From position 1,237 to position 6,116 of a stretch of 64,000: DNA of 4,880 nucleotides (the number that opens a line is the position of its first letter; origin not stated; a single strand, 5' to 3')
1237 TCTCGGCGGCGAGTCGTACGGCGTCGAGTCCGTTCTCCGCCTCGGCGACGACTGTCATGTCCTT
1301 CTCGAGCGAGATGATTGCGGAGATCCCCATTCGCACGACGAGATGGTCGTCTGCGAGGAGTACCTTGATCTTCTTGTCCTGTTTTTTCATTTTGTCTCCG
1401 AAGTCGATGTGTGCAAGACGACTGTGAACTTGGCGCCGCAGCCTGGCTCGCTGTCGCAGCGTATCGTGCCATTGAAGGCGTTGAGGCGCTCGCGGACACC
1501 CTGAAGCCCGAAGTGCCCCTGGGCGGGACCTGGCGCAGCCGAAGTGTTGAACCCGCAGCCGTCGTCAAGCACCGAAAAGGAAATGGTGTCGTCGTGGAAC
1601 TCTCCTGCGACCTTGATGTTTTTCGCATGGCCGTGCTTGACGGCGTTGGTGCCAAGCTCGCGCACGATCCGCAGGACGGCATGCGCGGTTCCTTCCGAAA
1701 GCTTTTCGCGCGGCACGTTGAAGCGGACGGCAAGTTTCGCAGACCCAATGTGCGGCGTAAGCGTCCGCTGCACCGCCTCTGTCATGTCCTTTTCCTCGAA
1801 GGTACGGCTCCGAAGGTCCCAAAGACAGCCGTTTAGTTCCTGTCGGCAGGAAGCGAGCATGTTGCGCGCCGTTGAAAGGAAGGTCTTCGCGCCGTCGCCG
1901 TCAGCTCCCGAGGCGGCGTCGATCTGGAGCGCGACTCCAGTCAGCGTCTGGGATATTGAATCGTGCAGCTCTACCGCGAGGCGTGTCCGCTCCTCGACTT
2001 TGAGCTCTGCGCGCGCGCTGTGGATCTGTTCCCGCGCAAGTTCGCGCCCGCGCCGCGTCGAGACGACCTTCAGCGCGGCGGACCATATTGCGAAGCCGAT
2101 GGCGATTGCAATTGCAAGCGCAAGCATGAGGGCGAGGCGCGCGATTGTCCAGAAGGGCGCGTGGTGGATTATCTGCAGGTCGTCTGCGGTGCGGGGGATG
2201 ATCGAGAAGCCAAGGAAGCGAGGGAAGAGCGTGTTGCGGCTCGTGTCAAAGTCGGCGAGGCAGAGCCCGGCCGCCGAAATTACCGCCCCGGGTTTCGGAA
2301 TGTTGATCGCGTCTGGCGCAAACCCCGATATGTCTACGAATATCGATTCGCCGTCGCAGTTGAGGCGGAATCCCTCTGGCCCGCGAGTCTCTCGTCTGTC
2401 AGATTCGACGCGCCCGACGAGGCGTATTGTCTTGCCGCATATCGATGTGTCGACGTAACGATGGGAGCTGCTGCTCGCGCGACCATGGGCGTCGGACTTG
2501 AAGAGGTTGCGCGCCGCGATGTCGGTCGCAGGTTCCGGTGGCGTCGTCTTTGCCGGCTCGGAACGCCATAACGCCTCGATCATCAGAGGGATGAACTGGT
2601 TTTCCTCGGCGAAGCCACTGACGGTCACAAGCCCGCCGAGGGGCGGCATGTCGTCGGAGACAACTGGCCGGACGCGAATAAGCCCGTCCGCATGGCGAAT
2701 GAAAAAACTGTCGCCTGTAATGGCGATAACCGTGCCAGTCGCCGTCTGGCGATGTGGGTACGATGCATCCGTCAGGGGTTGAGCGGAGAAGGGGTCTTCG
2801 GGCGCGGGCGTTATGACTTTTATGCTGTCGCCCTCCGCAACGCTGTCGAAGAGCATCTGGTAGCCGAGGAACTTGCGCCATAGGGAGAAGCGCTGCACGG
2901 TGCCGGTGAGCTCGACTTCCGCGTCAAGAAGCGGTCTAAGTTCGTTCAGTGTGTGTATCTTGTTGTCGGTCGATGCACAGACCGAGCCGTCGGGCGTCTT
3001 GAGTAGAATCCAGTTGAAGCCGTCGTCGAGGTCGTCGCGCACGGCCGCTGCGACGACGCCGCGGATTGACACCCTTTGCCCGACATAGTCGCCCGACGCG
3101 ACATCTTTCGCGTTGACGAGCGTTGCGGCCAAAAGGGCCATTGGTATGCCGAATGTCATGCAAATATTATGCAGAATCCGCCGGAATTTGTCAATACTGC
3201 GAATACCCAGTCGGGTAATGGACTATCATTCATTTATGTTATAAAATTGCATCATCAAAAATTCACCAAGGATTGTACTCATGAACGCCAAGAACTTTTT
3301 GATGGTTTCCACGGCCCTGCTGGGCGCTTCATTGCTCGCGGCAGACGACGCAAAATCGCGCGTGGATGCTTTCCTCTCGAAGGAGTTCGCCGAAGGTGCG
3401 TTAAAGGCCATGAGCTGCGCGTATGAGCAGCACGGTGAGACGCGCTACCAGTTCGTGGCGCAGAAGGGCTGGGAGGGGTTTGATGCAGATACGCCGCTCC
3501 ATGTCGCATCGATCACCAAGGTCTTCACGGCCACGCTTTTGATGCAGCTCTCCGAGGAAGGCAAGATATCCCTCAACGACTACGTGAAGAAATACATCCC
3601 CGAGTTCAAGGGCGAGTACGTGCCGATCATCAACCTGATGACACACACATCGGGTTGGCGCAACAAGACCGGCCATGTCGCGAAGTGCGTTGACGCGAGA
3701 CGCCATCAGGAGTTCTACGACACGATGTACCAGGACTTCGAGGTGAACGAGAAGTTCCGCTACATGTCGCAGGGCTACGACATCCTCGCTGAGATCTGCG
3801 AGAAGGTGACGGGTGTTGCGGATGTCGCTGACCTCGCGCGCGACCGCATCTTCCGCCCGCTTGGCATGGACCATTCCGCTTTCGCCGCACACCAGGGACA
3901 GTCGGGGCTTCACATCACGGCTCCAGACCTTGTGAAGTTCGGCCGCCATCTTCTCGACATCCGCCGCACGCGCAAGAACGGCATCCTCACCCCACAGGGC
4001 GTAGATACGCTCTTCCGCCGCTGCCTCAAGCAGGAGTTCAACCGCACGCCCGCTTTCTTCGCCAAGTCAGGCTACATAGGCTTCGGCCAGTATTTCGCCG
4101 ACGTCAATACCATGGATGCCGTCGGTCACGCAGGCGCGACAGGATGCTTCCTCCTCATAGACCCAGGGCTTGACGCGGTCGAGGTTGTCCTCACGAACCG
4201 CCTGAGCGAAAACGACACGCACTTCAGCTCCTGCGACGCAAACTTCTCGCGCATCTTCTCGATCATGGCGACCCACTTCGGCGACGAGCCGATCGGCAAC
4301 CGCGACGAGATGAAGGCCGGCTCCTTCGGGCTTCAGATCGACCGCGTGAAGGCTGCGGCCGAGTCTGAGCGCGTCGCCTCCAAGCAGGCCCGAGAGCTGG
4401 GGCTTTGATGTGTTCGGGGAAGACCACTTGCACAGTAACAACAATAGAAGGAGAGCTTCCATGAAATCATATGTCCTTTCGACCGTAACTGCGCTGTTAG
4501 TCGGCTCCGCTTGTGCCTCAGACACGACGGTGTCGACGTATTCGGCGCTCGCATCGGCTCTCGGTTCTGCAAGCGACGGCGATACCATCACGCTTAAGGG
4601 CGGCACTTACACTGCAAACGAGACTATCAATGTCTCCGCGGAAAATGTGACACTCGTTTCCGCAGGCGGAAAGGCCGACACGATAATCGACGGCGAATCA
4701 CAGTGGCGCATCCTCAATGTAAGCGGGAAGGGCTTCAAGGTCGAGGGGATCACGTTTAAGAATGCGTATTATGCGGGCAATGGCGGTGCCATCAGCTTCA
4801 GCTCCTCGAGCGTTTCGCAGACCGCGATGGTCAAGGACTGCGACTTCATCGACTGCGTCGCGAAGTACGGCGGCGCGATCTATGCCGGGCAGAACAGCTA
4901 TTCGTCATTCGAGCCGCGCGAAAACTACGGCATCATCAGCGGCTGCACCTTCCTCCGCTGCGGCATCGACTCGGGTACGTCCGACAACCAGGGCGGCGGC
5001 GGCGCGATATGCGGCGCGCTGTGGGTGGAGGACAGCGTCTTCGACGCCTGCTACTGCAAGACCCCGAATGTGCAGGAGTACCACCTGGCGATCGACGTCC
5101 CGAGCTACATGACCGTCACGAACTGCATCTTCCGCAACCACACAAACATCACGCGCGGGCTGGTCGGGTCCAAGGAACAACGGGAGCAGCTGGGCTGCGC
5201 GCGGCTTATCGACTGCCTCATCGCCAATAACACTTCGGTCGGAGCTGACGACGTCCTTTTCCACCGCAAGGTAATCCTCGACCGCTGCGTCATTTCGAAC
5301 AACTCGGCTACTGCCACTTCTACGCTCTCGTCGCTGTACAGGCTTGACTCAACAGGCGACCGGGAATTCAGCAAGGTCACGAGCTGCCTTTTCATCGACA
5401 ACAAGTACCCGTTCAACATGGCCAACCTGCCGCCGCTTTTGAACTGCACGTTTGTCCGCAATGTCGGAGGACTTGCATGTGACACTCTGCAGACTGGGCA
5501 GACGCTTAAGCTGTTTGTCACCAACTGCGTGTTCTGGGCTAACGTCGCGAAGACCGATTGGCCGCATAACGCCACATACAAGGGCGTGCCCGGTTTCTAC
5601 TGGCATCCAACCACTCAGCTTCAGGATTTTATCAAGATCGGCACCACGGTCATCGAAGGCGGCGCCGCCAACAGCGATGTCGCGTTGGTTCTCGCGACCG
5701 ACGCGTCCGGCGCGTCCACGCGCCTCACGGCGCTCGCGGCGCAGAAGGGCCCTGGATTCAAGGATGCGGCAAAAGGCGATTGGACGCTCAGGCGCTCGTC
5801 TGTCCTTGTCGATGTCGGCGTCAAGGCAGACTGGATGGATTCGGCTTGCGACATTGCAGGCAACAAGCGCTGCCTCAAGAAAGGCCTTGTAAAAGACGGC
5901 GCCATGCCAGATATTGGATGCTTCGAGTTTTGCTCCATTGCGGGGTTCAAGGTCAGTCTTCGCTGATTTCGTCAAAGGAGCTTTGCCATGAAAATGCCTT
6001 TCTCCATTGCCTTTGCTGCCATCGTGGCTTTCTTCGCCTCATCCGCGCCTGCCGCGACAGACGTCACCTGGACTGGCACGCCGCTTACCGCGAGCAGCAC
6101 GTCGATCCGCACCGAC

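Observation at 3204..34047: A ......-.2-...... palindrome abuts the -35 of all seven plus-strand transcription units from 3.2 to 34 kb: candidate dedicated regulon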

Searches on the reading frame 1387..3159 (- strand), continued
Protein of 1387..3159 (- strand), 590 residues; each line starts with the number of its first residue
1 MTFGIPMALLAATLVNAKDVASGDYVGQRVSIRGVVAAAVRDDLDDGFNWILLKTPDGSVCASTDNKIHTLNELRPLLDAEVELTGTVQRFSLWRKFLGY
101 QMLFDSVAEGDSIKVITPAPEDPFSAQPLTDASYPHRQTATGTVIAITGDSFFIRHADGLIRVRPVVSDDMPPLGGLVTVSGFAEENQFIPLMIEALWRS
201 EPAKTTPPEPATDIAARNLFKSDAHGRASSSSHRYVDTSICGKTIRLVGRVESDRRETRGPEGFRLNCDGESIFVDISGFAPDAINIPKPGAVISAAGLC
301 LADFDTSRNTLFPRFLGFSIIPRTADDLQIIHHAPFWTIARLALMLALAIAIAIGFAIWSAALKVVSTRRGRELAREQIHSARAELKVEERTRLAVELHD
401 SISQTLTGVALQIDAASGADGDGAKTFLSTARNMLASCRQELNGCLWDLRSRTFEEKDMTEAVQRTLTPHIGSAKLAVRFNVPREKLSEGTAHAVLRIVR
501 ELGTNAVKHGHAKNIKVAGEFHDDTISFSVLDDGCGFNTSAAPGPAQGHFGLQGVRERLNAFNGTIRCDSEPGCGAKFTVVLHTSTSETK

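Call 45: search_protein_families(library=pfam, max_evalue=0.0001, proteins=[L062:1138-3627:-, L062:3749-9013:-, L032:1475-3613:-, L032:6212-7864:-, L050:8378-9487:-, L050:12390-15002:-, L024:6895-9477:-, L035:6622-9528:-, L078:6389-9496:-, L012:7373-9361:-])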
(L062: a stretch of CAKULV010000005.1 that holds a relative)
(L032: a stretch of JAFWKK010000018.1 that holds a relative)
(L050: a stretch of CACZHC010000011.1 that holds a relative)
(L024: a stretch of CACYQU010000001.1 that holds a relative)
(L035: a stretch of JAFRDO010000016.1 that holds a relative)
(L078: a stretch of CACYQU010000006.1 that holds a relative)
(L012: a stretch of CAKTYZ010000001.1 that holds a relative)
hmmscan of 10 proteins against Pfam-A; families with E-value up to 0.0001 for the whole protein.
L062:1138-3627:- (830 aa): 0 families

L062:3749-9013:- (1755 aa): 1 family
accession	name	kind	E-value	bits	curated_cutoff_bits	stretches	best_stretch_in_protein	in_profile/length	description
PF17132.9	Glyco_hydro_106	-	3.4e-22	79.2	29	1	183-549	273-623/743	alpha-L-rhamnosidase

L032:1475-3613:- (713 aa): 0 families

L032:6212-7864:- (551 aa): 0 families

L050:8378-9487:- (370 aa): 1 family
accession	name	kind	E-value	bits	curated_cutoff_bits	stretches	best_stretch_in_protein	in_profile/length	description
PF13385.13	Laminin_G_3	-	3.1e-20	73.3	27.6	1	187-339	3-151/151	Concanavalin A-like lectin/glucanases superfamily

L050:12390-15002:- (871 aa): 0 families

L024:6895-9477:- (861 aa): 0 families

L035:6622-9528:- (969 aa): 1 family
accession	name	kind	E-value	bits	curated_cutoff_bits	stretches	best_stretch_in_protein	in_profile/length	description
PF12951.13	PATR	-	1.2e-10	41.7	27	1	800-828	1-29/30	Passenger-associated-transport-repeat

L078:6389-9496:- (1036 aa): 0 families

L012:7373-9361:- (663 aa): 0 families

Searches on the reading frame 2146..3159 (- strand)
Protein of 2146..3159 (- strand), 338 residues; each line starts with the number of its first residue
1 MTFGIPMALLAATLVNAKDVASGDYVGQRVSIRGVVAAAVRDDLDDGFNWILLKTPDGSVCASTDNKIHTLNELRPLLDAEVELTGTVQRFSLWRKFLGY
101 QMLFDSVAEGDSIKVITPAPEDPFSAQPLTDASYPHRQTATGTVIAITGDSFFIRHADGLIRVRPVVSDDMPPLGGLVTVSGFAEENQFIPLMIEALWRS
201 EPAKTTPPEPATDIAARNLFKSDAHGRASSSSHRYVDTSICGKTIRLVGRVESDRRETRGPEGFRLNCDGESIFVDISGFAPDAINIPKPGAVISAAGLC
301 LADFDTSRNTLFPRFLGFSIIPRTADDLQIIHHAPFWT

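Call 61: predict_structure(alignment_id=A2)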
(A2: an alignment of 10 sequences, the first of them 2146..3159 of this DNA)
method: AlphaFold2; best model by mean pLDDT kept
length: 338 residues; sequences in the alignment: 10
mean_pLDDT: 85.1   pTM: 0.81
mean pLDDT of the five models: 85.1, 85.0, 84.7, 84.4, 83.3
residues with pLDDT >= 90: 164; 70-90: 132; 50-70: 28; < 50: 14
segments of 3 or more residues with pLDDT < 50: 1-9, 308-310
pLDDT, mean of each block of 10 residues (from residue 1): 43 85 89 94 78 91 85 92 92 78 78 90 93 93 93 91 88 94 87 93 85 92 63 80 94 67 88 91 84 95 67 80 93 84
secondary structure, 60 per line:
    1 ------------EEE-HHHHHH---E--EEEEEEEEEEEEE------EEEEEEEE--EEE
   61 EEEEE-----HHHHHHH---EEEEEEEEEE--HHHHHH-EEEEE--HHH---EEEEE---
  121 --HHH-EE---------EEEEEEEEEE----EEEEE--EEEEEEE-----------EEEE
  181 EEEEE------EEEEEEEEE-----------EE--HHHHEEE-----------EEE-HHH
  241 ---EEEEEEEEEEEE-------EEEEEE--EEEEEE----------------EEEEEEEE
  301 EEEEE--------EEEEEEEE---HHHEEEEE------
elements in order: E13-15 H17-22 E29-41 E48-55 E58-65 H71-77 E81-90 H93-98 E100-104 E113-117 E138-147 E152-156 E159-165 E177-185 E192-200 H216-219 E220-222 E234-236 E244-255 E263-268 E271-276 E293-305 E314-321 E328-332

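Call 63: fold_search(model_id=the predicted structure, library=pdb)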
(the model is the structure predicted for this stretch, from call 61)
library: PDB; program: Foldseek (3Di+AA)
matches with E <= 10: 1257; with E <= 0.001: 108
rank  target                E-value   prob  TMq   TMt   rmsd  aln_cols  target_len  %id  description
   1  9pd4_N                2.3e-07  1.00  0.24  0.20  15.8       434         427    9  NER dual incision complex - DuIM (released 2026-02-18)
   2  5z7d_B                5.8e-07  1.00  0.24  0.21  19.2       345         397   10  p204HINab-dsDNA complex structure (released 2019-01-30)
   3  5z7d_A                5.8e-07  1.00  0.25  0.22  20.3       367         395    9  p204HINab-dsDNA complex structure (released 2019-01-30)
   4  5z7d_C                2.0e-06  1.00  0.24  0.21  17.4       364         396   12  p204HINab-dsDNA complex structure (released 2019-01-30)
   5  1b8a_A                6.8e-06  1.00  0.26  0.21   4.8       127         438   16  ASPARTYL-TRNA SYNTHETASE (released 1999-02-02)
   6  8soj_A                7.2e-06  1.00  0.22  0.09  18.4       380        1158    9  Cryo-EM structure of human CST bound to POT1(ESDL)/TPP1 in the absence of telomeric ssDNA (released 2023-06-07)
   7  8h53_A                7.6e-06  1.00  0.25  0.20  14.6       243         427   11  Human asparaginyl-tRNA synthetase in complex with asparagine-AMP (released 2023-10-25)
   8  3u58_B                9.0e-06  1.00  0.22  0.33  11.4       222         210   10  Crystal Structure of the Tetrahymena telomerase processivity factor Teb1 AB (released 2011-12-28)
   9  8h53_C                1.6e-05  1.00  0.25  0.20  15.3       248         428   12  Human asparaginyl-tRNA synthetase in complex with asparagine-AMP (released 2023-10-25)
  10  4wj3_M                1.7e-05  1.00  0.25  0.15   5.9       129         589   16  Crystal structure of the asparagine transamidosome from Pseudomonas aeruginosa (released 2014-12-31)
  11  1n9w_A                1.7e-05  1.00  0.24  0.23  14.7       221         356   15  Crystal structure of the non-discriminating and archaeal-type aspartyl-tRNA synthetase from Thermus thermophilus (released 2003-04-08)
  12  3u58_C                1.8e-05  1.00  0.21  0.32  11.4       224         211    9  Crystal Structure of the Tetrahymena telomerase processivity factor Teb1 AB (released 2011-12-28)
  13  9m5n_A                1.9e-05  1.00  0.26  0.18  17.3       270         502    8  Plasmodium vivax aspartyl-tRNA synthetase in complex with aspartyl-adenylate (Asp-AMP) Complex. (released 2025-06-04)
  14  3u58_A                2.3e-05  1.00  0.21  0.31  11.1       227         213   10  Crystal Structure of the Tetrahymena telomerase processivity factor Teb1 AB (released 2011-12-28)
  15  3nel_A                2.4e-05  1.00  0.26  0.21  15.9       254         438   11  Aspartyl-tRNA synthetase complexed with aspartic acid (released 2010-08-04)
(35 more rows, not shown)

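Call 68: search_protein_representatives(alignment_id=A2)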
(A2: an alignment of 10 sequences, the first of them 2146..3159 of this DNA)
Query: 10 sequences, 331 profile positions. Proteins with E-value up to 0.001 (for the whole library): 3224; up to 1e-10: 1658; up to 1e-30: 556. The best 150 are listed.
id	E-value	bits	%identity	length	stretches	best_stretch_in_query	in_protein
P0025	3.1e-143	493.0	-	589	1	1-331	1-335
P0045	3.2e-127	440.4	-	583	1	5-331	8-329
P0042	3.5e-108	377.8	-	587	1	3-331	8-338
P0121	2.8e-105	368.3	-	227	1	1-224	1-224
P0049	5.6e-93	327.9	-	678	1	15-331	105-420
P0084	3.9e-84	298.8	-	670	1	15-331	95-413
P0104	7.0e-84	298.0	-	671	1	14-331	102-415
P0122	1.4e-83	297.0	-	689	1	15-331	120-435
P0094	2.8e-82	292.7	-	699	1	24-331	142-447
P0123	6.6e-81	288.2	-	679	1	26-331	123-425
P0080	6.7e-80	284.9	-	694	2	15-331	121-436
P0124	2.6e-79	282.9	-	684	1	16-331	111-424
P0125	3.6e-79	282.5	-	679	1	15-331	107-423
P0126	2.1e-78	280.0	-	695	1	15-331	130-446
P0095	5.5e-78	278.6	-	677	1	14-331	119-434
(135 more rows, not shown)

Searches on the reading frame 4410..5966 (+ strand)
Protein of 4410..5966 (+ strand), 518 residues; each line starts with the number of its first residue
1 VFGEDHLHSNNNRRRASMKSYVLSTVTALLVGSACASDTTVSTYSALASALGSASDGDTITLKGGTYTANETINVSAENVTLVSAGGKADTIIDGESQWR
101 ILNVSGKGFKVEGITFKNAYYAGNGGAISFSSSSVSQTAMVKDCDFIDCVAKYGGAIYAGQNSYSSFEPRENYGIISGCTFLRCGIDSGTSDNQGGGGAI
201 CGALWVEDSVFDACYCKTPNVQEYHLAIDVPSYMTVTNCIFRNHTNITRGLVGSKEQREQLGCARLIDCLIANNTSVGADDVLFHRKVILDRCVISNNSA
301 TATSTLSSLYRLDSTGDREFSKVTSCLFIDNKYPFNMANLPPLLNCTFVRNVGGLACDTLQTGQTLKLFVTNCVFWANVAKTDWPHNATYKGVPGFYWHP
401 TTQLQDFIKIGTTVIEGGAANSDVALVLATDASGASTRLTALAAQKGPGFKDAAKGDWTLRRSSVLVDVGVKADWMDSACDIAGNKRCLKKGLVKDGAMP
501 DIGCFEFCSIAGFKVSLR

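Call 5: search_protein_families(library=pfam, proteins=[window:4410-5966:+])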
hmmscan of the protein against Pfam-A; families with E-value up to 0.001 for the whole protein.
window:4410-5966:+ (518 aa): 2 families
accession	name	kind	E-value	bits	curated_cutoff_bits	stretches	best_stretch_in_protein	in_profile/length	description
PF17161.10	DUF5123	-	0.00084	20.9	35.1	0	434-466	72-104/113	Domain of unknown function (DUF5123)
PF14592.12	Chondroitinas_B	-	0.00088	18.8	24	0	42-133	2-92/426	Chondroitinase B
